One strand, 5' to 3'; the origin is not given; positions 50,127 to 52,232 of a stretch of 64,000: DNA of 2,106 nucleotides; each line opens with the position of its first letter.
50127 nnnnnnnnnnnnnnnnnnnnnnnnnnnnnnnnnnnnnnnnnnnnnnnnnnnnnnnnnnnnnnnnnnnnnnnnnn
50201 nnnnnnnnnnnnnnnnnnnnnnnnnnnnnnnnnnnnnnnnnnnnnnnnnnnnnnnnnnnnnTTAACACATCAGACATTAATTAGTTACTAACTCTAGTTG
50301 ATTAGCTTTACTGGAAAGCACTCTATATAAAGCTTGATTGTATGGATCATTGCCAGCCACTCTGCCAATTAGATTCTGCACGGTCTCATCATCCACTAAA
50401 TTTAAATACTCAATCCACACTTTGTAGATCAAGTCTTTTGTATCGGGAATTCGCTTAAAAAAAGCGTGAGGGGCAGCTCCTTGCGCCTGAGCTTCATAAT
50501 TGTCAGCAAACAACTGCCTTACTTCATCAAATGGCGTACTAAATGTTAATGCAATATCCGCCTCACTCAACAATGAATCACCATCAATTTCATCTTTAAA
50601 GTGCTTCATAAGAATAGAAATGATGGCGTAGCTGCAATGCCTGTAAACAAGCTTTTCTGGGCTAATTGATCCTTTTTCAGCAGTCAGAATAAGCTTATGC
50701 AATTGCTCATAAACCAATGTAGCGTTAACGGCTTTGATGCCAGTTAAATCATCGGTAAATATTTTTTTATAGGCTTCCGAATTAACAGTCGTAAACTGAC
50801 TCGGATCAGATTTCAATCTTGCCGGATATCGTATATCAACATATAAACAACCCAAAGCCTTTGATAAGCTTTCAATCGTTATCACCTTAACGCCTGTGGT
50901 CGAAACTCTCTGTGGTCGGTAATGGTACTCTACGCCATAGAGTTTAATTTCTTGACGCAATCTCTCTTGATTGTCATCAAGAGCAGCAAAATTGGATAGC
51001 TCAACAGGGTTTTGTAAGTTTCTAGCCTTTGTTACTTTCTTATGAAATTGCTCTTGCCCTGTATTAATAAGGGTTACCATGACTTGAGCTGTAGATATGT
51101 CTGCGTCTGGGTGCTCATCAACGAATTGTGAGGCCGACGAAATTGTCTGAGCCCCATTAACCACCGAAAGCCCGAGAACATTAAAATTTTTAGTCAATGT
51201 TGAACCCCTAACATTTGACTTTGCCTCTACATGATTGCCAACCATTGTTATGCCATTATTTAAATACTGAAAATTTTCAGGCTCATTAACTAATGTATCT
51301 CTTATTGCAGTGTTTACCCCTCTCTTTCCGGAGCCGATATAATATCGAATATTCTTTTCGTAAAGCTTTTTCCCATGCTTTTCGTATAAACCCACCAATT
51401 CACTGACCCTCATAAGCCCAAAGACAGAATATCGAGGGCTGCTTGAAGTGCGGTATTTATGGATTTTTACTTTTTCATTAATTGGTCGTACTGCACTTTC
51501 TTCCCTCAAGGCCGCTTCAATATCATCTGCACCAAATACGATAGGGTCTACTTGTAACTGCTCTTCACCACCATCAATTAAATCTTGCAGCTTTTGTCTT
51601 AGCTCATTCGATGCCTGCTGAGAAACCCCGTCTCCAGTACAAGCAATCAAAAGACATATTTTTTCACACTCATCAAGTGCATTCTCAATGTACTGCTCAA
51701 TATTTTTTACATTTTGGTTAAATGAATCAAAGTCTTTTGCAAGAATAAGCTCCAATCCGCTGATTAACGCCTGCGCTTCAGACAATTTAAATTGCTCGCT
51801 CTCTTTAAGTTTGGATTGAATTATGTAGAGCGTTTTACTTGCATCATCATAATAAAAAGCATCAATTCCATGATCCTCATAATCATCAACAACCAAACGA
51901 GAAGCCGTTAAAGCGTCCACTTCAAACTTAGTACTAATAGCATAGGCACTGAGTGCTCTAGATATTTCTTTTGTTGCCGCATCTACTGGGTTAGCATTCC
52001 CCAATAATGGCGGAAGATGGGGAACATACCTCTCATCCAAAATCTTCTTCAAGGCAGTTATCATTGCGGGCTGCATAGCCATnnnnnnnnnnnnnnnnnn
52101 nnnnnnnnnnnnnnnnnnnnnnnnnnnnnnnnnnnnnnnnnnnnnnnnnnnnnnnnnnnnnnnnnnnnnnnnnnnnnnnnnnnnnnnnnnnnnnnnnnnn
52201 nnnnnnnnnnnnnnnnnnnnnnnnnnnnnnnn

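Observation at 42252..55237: Eight-gene single-strand defence operon: HTH - SNF2 helicase - AIPR - two Mod methyltransferases - type III Res-like - two uncharacterised genes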

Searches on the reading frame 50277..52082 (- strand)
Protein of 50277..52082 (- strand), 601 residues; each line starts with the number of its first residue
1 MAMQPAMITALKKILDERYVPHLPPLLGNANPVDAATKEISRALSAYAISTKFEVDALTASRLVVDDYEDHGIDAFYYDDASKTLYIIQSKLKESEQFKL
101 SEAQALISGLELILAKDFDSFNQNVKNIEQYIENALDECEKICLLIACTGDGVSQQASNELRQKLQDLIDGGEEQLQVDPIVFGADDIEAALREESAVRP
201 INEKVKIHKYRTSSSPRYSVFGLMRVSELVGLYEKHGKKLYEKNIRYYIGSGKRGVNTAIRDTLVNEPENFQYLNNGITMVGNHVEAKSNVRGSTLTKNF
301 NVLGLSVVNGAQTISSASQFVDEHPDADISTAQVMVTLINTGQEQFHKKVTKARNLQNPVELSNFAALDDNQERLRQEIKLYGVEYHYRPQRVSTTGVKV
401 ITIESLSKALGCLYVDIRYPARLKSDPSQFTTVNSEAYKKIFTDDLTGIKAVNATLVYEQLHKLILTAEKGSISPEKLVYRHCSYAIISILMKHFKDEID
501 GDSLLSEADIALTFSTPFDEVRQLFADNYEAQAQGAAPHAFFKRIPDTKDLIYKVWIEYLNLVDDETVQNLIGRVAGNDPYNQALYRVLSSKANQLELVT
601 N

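Call 3: search_protein_families(library=pfam, proteins=[window:50277-52082:-], max_evalue=0.01)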
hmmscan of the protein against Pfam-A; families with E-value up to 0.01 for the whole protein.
window:50277-52082:- (601 aa): 1 family
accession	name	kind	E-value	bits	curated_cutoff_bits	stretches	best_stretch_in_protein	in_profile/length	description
PF10592.14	AIPR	-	3.4e-37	129.2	25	1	241-526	1-301/308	AIPR protein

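Call 4: search_protein_families(library=padloc, proteins=[window:50277-52082:-], max_evalue=0.001)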
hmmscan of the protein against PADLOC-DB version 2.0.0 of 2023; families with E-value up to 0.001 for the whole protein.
window:50277-52082:- (601 aa): 2 families
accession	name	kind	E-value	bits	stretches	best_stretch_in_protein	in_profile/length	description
PDLC02357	AbiU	-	1.5e-36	124.7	1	76-529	78-511/537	AbiU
PDLC02207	MzaE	-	2.6e-12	44.1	1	230-367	234-374/598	-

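Call 5: search_protein_families(library=ncbifam, proteins=[window:50277-52082:-], max_evalue=0.001)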
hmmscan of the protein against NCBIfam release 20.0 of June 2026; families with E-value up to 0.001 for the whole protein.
window:50277-52082:- (601 aa): 1 family
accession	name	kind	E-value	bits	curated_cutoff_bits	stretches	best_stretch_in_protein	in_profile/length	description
NF041935.1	MzaE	equivalog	7.7e-15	54.4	1050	1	230-365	233-371/593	MZA anti-phage system associated AIPR family protein MzaE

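Call 16: find_related_loci(query=window:50277-52082:-, collection=genome_contigs, flank=10000)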
Query window:50277-52082:- (601 aa) in genome_contigs; peptide patterns used: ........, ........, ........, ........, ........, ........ (x = any residue, [..] = any of these).
67 stretches matched a pattern, but none encodes a relative of the query by tblastn (E <= 1e-3).

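Call 20: find_homologous_proteins(query=window:50277-52082:-)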
Query window:50277-52082:- (601 aa): 839 proteins with E <= 0.001 among 8000 candidates; the best 120 are listed.
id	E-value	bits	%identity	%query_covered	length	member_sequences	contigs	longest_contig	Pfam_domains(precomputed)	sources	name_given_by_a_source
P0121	0.0e+0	1329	100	100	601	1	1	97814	PF10592.15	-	-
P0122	3.3e-255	866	65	99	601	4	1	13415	PF10592.15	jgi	jgi:hypothetical protein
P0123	7.5e-255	865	64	99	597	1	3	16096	PF10592.15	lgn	-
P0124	1.2e-254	864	65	99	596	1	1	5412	PF10592.15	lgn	-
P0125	4.8e-254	862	64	99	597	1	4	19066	PF10592.15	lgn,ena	-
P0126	1.9e-253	860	65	99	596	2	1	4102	PF10592.15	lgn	-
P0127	5.3e-253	859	64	99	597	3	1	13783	PF10592.15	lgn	-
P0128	3.1e-252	856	63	99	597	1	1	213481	PF10592.15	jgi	jgi:hypothetical protein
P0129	3.4e-251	853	62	99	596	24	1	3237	PF10592.15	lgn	-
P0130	8.5e-251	851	63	99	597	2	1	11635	PF10592.15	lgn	-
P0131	1.1e-249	848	63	99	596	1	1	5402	PF10592.15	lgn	-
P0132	4.8e-249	846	63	99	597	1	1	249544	PF10592.15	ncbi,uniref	ncbi:AIPR family protein [Marinobacter nauticus]|uniref:AIPR family protein n=1 Tax=Marinobacter nau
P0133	2.1e-247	840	62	99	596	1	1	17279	PF10592.15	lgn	-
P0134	3.2e-247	840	62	99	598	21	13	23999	PF10592.15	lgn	-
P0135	1.2e-246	838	62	99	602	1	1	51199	PF10592.15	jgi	-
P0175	8.8e-206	703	54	98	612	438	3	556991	PF10592.15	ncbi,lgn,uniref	ncbi:AIPR family protein [Vibrio cholerae]|uniref:AIPR family protein n=1 Tax=Vibrio cholerae TaxID=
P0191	2.5e-203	695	53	99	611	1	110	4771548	PF10592.15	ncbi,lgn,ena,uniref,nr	ncbi:AIPR family protein [Escherichia coli]|uniref:AIPR family protein n=1 Tax=Escherichia coli TaxI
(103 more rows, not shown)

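Call 21: search_dna_similar(query=window:50277-52082:-, collection=plasmids, mode=protein, max_rows=15)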
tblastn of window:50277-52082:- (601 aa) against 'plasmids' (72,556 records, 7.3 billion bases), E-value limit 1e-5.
Records with a match: 121; places in all: 122; records where one place covers at least 80% of the query: 11.
Best place of each record, by identity: <60% 121.
By first word of the organism name: Klebsiella 52; Burkholderia 9; Aeromonas 6; Staphylococcus 6; Raoultella 5; Salmonella 3; Lactococcus 3; Rhizobium 3; Enterobacter 2; Azospirillum 2; and 25 more.
By predicted mobility (MOB-suite, as given by PLSDB): mobilizable 46; non-mobilizable 45; conjugative 30.
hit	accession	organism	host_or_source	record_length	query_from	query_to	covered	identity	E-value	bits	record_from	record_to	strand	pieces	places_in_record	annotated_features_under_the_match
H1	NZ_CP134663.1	Escherichia coli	Larus michahellis,bacteria,cloaca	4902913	2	555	92%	27.3%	4e-34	146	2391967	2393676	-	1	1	none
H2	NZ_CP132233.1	Enterobacter hormaechei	mixed culture,soil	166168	2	545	91%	27.4%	4e-33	143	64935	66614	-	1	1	AIPR family protein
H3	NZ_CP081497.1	Streptomyces sp. BHT-5-2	whole organism,plant soil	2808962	5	497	82%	28.5%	2e-39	162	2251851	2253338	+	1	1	none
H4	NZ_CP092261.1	Salmonella enterica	broiler chickens,mixed culture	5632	11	492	80%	28.0%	9e-35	148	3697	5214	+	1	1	AIPR family protein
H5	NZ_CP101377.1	Salmonella enterica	Homo sapiens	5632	11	492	80%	28.0%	9e-35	148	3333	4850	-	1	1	AIPR family protein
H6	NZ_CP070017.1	Klebsiella pneumoniae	Homo sapiens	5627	11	492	80%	28.0%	1e-33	144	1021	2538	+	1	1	AIPR family protein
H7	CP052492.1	Klebsiella pneumoniae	Homo sapiens,blood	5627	11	492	80%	28.0%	1e-33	144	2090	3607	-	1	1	AIPR family protein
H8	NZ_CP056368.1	Citrobacter freundii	culture,Wastewater effluent sample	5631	11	492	80%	28.0%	1e-33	144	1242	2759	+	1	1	AIPR family protein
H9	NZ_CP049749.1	Rhodococcus fascians A21d2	Oenothera speciosa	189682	41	551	85%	26.3%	8e-36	151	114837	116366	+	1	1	AIPR family protein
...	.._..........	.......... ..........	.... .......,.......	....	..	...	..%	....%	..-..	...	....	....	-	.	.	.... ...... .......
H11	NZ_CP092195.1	Deinococcus sp. KNUC1210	Setaria viridis,cell ...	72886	11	442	72%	30.6%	4e-40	164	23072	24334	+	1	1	AIPR family protein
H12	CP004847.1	Alteromonas mediterranea 615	-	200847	11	465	76%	27.3%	3e-37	155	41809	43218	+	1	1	hypothetical protein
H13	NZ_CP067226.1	Paracoccus sp. MC1862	pure cultures of bacteria,river bed soil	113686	7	465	76%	26.4%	1e-35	151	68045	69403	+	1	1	AIPR family protein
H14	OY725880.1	Subdoligranulum variabile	-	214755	32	531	83%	23.7%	2e-34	147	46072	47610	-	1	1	none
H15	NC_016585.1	Azospirillum lipoferum 4B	-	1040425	41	466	71%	26.8%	8e-18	96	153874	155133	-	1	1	none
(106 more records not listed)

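Call 22: find_encoding_contigs(protein=P0191, flank=10000, max_places=3)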
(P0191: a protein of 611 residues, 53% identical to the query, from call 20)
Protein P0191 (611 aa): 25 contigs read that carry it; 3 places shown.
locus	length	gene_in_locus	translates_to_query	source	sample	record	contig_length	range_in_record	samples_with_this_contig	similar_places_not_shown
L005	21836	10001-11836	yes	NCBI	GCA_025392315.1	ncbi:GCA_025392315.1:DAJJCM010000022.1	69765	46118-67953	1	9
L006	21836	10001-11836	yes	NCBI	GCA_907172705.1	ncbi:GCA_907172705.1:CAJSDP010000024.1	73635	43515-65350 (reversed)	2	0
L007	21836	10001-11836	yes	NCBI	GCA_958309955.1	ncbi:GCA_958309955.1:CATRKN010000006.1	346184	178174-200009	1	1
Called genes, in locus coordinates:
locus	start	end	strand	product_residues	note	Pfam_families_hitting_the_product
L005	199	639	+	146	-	PF00816:Histone_HNS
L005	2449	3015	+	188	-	-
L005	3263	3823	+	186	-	-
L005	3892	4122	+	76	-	PF05930:Phage_AlpA, PF12728:HTH_17 (weak)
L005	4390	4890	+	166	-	PF27752:UCP030791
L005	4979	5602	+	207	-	-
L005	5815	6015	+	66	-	PF12728:HTH_17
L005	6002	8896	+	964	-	PF13872:AAA_34 (faint), PF00176:SNF2-rel_dom, PF00270:DEAD (weak), PF04851:ResIII, PF00271:Helicase_C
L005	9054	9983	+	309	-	PF07751:Abi_2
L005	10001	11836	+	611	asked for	PF10592:AIPR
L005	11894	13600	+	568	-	PF01555:N6_N4_Mtase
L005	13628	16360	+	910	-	PF04851:ResIII, PF18766:SWI2_SNF2 (faint)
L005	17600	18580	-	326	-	PF05598:DUF772, PF01609:DDE_Tnp_1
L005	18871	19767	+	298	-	PF13280:WYL, PF25583:WCX (weak)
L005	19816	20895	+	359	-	-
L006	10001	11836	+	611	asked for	PF10592:AIPR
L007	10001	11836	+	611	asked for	PF10592:AIPR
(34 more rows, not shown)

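Call 23: find_encoding_contigs(protein=P0175, flank=10000, max_places=2)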
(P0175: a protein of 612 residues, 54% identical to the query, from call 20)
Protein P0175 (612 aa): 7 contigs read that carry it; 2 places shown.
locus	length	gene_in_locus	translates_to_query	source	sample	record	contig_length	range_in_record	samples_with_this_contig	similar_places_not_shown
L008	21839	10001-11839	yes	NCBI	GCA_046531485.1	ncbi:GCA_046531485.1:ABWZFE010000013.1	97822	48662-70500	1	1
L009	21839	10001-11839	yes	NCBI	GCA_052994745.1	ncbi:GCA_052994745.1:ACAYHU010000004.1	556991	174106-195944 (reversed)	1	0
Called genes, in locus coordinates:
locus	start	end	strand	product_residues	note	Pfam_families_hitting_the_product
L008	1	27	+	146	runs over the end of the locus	PF00075:RNase_H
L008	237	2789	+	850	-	-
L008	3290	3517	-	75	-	-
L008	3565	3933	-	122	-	-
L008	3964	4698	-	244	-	-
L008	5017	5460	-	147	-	PF10980:DUF2787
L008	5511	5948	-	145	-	PF10980:DUF2787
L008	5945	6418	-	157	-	PF04002:RadC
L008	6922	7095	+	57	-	PF12728:HTH_17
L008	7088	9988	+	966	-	PF13872:AAA_34 (faint), PF00176:SNF2-rel_dom, PF00270:DEAD (weak), PF04851:ResIII, PF00271:Helicase_C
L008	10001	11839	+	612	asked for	PF10592:AIPR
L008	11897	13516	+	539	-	PF01555:N6_N4_Mtase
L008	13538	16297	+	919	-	PF04851:ResIII, PF18766:SWI2_SNF2 (weak)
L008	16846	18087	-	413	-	PF13356:Arm-DNA-bind_3, PF14659:Phage_int_SAM_3, PF22022:Phage_int_M, PF00589:Phage_integrase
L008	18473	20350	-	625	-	PF03979:Sigma70_r1_1, PF00140:Sigma70_r1_2, PF04546:Sigma70_ner, PF04542:Sigma70_r2, PF04539:Sigma70_r3, PF04545:Sigma70_r4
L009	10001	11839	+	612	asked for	PF10592:AIPR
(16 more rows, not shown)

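Call 24: find_encoding_contigs(protein=P0132, flank=10000, max_places=2)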
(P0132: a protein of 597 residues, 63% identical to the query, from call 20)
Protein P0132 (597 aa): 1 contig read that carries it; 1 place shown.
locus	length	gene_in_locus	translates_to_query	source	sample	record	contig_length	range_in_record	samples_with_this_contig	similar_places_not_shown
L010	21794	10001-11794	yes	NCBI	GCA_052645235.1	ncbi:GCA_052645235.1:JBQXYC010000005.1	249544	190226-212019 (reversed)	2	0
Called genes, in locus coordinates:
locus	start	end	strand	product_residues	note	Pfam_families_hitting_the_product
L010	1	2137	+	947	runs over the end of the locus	PF00675:Peptidase_M16, PF05193:Peptidase_M16_C, PF16187:Peptidase_M16_M, PF05193:Peptidase_M16_C, PF22456:PqqF-like_C_4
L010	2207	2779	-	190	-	-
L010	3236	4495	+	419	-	PF13356:Arm-DNA-bind_3, PF14659:Phage_int_SAM_3, PF22022:Phage_int_M, PF00589:Phage_integrase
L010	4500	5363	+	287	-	-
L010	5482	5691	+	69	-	PF05930:Phage_AlpA, PF12728:HTH_17 (weak)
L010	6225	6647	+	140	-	-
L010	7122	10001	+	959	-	PF13872:AAA_34 (faint), PF00176:SNF2-rel_dom, PF00270:DEAD, PF04851:ResIII, PF00271:Helicase_C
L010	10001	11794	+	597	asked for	PF10592:AIPR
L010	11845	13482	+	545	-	PF01555:N6_N4_Mtase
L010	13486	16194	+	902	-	PF04851:ResIII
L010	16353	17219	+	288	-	PF18899:DUF5655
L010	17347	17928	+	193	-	-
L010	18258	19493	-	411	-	PF03773:ArsP_1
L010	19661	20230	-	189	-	PF02798:GST_N, PF13417:GST_N_3, PF13409:GST_N_2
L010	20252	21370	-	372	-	PF05222:AlaDh_PNT_N, PF03446:NAD_binding_2 (faint), PF07992:Pyr_redox_2 (weak), PF01262:AlaDh_PNT_C, PF01488:Shikimate_DH (weak), PF02826:2-Hacid_dh_C (weak)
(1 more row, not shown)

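Call 31: find_related_loci(query=A1, collection=genome_contigs, flank=10000)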
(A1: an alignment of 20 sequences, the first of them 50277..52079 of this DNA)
Query A1 (600 aa) in genome_contigs; peptide patterns used: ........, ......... (x = any residue, [..] = any of these).
99 stretches matched a pattern; 60 encode a relative of the query (tblastn E <= 1e-3); 60 distinct loci.
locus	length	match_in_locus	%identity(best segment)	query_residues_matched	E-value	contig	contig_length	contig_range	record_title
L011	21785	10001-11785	62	1-595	0e+0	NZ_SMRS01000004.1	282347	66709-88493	Nitrincola tapanii strain MEB193 NODE_4_length_282347_cov_95.359408, whole genome shotgun sequence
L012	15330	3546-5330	59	1-595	0e+0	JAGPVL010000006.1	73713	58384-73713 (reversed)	MAG: Gammaproteobacteria bacterium isolate Lab_640_Crude_bin.13 k141_25863, whole genome shotgun sequence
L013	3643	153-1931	57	1-595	0e+0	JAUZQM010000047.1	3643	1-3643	MAG: Mariprofundaceae bacterium isolate GS19_ROV18_BS07-AMOR20_M1290 AMOR20_M1290_contig47, whole genome shotgun sequenc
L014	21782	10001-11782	54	1-594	0e+0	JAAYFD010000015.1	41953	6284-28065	MAG: Gammaproteobacteria bacterium isolate AS07pgkLD_43 35330_AS07, whole genome shotgun sequence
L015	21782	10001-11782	53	1-594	0e+0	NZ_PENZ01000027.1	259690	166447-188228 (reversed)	Proteus faecis strain TJ1636 scaffold5, whole genome shotgun sequence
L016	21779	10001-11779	53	1-594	0e+0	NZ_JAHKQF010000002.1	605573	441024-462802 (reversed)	Alteromonas sp. C1M14 C1M14_C1M14_contig_4, whole genome shotgun sequence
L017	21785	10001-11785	58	1-595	0e+0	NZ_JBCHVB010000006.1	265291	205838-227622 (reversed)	Erwinia sp. P6884 strain CCM 9357 6, whole genome shotgun sequence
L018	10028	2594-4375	53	1-594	0e+0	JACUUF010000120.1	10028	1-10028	MAG: Methyloprofundus sp. isolate Kmv24 NODE_3288_length_10028_cov_6.307731, whole genome shotgun sequence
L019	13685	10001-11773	53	1-592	0e+0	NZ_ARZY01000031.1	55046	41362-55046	Catenovulum agarivorans DS-2 contig31, whole genome shotgun sequence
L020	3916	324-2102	53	1-594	0e+0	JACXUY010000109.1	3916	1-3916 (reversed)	MAG: Gammaproteobacteria bacterium isolate JN10.006 scaffold_4169, whole genome shotgun sequence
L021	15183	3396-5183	51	1-595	0e+0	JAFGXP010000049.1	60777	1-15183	MAG: Thiotrichales bacterium isolate ZodW_Metabat.390 k87_24941169, whole genome shotgun sequence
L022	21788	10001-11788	57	1-595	0e+0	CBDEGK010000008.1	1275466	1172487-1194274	MAG: Halieaceae bacterium isolate 2385e45c-80a1-47a8-8dda-bd0c25138c1b genome assembly, contig: contig_8, whole genome s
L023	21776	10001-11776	50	1-595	0e+0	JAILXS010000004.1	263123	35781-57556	MAG: Neptuniibacter sp. isolate PBSAgamm2 PBSAgamm2_contig_4, whole genome shotgun sequence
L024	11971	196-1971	50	1-595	0e+0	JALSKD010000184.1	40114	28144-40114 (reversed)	MAG: Gammaproteobacteria bacterium isolate 354-166_metabat2_scaf2bin.138 354-166_scaffold_832_c1, whole genome shotgun s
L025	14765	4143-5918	49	1-595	0e+0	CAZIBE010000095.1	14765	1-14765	MAG TPA_asm: uncultured Calditrichaceae bacterium isolate binchicken_co64_112 genome assembly, contig: NODE_2972_length_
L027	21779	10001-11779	57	1-595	0e+0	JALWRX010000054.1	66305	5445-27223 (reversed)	MAG: Ghiorsea sp. isolate M2_metabat2_scaf2bin.037 M2_NODE_253_length_66305_cov_39.956405, whole genome shotgun sequence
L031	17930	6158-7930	36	1-595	1e-111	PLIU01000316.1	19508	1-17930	MAG: Verrucomicrobiales bacterium isolate palsa_1400 73.20110800_P3S.15_contig_1107, whole genome shotgun sequence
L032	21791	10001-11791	36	1-599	4e-120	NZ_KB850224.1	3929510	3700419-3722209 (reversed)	Acinetobacter sp. NIPH 2100 acLrL-supercont-complete, whole genome shotgun sequence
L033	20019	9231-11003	35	1-595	5e-102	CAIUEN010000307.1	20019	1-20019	MAG: uncultured Verrucomicrobiales bacterium isolate Ki1-2-7m_bin-060 genome assembly, contig: bin-060:307/535, whole ge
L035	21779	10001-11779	35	2-595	7e-107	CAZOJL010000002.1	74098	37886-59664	MAG TPA_asm: uncultured Akkermansia sp. isolate SRP178699_co1_614 genome assembly, contig: NODE_255_length_74098_cov_23.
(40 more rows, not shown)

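Call 49: search_solved_structures(query=A1, max_evalue=1)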
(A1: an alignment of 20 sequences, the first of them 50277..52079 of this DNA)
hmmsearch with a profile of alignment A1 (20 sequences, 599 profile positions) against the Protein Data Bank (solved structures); distinct sequences matched with E-value up to 1: 1.
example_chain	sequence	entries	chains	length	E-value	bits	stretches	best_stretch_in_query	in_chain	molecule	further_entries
3ub6_A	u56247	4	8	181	0.3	12.7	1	492-563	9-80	chemoreceptor TlpB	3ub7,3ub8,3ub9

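Call 55: search_protein_families(library=pfam, proteins=[L011:9036-9986:+, L023:7203-9995:+, L025:681-1694:+, L025:1716-4049:+, L031:3831-4511:+, L031:4521-6146:+, L033:8596-9228:+, L035:7602-9932:+, L027:8964-9995:+, L018:1600-2571:+], max_evalue=0.001)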
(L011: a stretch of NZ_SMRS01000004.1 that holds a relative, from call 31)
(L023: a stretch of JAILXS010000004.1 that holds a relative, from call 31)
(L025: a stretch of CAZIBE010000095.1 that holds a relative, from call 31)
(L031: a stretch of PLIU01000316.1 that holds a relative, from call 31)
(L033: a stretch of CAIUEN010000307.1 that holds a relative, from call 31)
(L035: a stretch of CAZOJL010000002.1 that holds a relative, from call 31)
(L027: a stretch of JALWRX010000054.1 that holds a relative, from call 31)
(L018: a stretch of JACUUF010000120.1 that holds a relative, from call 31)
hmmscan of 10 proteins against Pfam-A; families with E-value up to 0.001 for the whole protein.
L011:9036-9986:+ (316 aa): 1 family
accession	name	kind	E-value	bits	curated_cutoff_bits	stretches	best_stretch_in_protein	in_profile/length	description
PF07751.16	Abi_2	-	1.4e-52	179.1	25.6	1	48-231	2-184/184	Abi-like protein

L023:7203-9995:+ (930 aa): 4 families
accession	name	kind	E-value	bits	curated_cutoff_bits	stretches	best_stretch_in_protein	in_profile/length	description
PF02463.25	SMC_N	-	1e-09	38.6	40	1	261-876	5-213/220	RecF/RecN/SMC N terminal domain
PF13304.12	AAA_21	-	1.3e-08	35.7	27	1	782-865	217-303/304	AAA domain, putative AbiEii toxin, Type IV TA system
PF13476.12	AAA_23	-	2.1e-05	25.7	27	1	273-470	12-195/201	AAA domain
PF13263.12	PHP_C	-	7.2e-05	22.7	21.3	1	199-232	17-50/56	PHP-associated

L025:681-1694:+ (337 aa): 3 families
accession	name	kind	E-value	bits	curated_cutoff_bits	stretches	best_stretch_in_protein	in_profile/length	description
PF00004.35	AAA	-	4.9e-28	98.6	21.2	1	135-260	1-130/131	ATPase family associated with various cellular activities (AAA)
PF00910.28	RNA_helicase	-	0.00068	20.5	21.5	0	136-240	2-104/105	RNA helicase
PF03215.21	Rad17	-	0.00088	19.7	23.8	0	130-159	43-72/186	Rad17 P-loop domain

L025:1716-4049:+ (777 aa): 1 family
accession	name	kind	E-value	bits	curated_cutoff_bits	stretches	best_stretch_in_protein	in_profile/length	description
PF00082.27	Peptidase_S8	-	3.9e-34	118.7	21.8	1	250-588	1-288/288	Subtilase family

L031:3831-4511:+ (226 aa): 0 families

L031:4521-6146:+ (541 aa): 3 families
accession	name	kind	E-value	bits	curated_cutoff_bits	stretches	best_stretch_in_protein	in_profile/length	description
PF01844.29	HNH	-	5.3e-08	33.3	21.4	1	29-77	1-46/47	HNH endonuclease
PF13395.12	HNH_4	-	7.2e-07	29.5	22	1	30-77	2-50/54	HNH endonuclease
PF14279.12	HNH_5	-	1.3e-06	28.7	27.5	1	29-77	1-45/56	HNH endonuclease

L033:8596-9228:+ (210 aa): 0 families

L035:7602-9932:+ (776 aa): 4 families
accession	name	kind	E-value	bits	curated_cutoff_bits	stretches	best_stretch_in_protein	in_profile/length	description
PF13476.12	AAA_23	-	2.6e-07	31.9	27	1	15-180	2-142/201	AAA domain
PF02463.25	SMC_N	-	2.6e-06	27.5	40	0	12-59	2-49/220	RecF/RecN/SMC N terminal domain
PF13304.12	AAA_21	-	1.2e-05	26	27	0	37-64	1-30/304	AAA domain, putative AbiEii toxin, Type IV TA system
PF13175.12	AAA_15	-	1.6e-05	25.2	32.1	1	12-60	3-48/374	AAA ATPase domain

L027:8964-9995:+ (343 aa): 1 family
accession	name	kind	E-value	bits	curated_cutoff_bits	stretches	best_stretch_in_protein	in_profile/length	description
PF13310.11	Virulence_RhuM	-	2.4e-111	371.4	33.7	1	67-316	1-250/252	Virulence protein RhuM family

L018:1600-2571:+ (323 aa): 1 family
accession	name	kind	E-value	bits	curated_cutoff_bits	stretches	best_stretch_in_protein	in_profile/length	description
PF07751.16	Abi_2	-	5.7e-52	177.1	25.6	1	55-238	2-184/184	Abi-like protein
